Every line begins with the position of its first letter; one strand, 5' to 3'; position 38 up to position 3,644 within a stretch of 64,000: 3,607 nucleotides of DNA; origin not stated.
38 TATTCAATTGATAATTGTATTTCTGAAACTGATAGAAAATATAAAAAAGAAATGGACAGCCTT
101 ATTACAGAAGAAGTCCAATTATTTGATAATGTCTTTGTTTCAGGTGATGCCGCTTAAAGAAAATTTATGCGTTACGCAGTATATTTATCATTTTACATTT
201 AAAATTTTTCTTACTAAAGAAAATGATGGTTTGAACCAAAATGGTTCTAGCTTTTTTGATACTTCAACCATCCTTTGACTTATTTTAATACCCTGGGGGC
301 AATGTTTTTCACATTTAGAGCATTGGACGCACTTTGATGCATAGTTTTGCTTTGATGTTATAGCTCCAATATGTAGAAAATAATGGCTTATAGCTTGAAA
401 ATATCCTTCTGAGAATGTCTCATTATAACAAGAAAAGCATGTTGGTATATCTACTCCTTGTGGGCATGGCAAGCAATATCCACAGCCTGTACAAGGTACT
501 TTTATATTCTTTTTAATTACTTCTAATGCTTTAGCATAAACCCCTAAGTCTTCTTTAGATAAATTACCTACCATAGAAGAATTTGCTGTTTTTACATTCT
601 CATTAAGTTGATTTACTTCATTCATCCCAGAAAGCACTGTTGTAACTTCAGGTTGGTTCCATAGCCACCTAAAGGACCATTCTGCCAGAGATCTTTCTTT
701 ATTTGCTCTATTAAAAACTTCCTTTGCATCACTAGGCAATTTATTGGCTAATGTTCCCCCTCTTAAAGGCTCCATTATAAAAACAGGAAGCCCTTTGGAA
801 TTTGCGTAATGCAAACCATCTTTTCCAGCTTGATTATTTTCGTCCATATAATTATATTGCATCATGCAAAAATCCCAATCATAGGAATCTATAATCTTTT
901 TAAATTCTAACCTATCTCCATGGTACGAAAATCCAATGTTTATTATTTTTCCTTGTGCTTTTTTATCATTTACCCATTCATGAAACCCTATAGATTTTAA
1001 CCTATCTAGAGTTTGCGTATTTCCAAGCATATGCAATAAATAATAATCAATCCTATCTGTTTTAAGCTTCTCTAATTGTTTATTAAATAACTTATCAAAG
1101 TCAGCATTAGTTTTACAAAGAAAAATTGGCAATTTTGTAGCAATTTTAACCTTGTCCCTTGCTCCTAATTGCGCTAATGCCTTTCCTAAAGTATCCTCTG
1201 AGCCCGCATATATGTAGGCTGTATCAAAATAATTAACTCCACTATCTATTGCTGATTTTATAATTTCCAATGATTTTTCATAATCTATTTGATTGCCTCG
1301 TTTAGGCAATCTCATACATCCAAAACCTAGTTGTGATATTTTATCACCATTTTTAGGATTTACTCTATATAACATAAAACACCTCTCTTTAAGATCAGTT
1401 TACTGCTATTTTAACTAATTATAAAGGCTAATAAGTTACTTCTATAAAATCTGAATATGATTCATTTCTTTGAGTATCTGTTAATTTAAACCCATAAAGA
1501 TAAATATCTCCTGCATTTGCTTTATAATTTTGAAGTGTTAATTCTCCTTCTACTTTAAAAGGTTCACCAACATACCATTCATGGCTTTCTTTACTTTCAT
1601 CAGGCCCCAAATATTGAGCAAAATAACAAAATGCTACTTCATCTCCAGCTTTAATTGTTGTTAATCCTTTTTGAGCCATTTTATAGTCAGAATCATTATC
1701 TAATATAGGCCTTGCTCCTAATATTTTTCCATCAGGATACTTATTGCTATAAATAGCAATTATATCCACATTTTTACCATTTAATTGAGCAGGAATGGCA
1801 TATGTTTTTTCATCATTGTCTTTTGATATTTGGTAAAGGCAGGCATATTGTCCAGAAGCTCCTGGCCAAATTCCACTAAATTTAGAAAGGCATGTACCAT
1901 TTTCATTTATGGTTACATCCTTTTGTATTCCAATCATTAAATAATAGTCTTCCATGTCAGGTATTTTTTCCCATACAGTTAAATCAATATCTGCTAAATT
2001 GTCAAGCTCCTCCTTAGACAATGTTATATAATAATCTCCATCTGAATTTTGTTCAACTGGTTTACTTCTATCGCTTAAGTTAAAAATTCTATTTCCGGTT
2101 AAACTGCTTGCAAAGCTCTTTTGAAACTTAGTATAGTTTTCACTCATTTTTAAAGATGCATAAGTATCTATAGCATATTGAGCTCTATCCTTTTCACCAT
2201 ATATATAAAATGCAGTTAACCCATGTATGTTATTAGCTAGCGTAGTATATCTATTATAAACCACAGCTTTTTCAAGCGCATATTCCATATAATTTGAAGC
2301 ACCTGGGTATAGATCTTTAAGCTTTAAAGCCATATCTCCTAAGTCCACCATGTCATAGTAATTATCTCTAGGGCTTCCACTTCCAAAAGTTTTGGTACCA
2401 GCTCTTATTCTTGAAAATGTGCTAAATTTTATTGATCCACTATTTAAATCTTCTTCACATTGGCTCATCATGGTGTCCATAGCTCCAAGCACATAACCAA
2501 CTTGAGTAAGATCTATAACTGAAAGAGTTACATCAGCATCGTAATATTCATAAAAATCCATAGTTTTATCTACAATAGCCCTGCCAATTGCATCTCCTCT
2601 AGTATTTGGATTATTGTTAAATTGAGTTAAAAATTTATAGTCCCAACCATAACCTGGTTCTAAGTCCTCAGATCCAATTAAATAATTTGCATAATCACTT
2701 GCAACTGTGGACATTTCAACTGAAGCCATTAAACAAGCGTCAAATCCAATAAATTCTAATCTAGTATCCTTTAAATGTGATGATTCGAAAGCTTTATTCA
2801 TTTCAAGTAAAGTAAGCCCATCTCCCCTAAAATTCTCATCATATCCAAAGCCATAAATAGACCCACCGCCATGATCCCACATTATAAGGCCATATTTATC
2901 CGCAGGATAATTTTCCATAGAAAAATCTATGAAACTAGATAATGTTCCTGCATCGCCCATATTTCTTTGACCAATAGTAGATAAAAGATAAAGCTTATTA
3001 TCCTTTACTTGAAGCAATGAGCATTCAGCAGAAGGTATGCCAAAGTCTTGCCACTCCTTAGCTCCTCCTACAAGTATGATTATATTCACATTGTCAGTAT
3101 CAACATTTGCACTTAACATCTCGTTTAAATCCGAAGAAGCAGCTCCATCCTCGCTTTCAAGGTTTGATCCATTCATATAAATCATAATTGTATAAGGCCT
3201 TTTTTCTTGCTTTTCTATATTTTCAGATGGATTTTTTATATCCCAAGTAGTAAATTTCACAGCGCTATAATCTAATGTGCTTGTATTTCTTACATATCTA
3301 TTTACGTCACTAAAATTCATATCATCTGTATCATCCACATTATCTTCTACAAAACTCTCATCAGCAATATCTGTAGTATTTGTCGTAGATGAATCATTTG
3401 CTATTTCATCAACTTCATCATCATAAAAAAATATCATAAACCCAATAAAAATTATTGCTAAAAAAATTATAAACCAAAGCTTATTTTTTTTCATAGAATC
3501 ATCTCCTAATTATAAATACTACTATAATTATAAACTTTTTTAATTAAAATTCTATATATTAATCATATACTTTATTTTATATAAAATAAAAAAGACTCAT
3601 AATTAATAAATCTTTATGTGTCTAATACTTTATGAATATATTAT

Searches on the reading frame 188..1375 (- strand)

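Call 68: search_protein_families(library=pfam, proteins=[window:188-1375:-], max_evalue=0.00001)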
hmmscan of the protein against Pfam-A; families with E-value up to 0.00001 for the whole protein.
window:188-1375:- (395 aa): 2 families
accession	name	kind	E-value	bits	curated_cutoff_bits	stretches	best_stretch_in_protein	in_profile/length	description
PF00248.27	Aldo_ket_red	-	3.6e-36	125.2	24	1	16-265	2-275/291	Aldo/keto reductase family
PF13187.11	Fer4_9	-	1.4e-07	31.8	27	1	295-362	2-50/52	4Fe-4S dicluster domain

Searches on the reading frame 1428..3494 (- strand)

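Call 68: search_protein_families(library=pfam, proteins=[window:1428-3494:-], max_evalue=0.00001)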
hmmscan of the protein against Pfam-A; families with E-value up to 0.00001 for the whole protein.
window:1428-3494:- (688 aa): 1 family
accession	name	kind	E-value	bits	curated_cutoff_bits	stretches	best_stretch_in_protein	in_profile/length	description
PF03415.19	Peptidase_C11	-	1.5e-51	176.5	25.8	1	106-422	2-313/359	Clostripain family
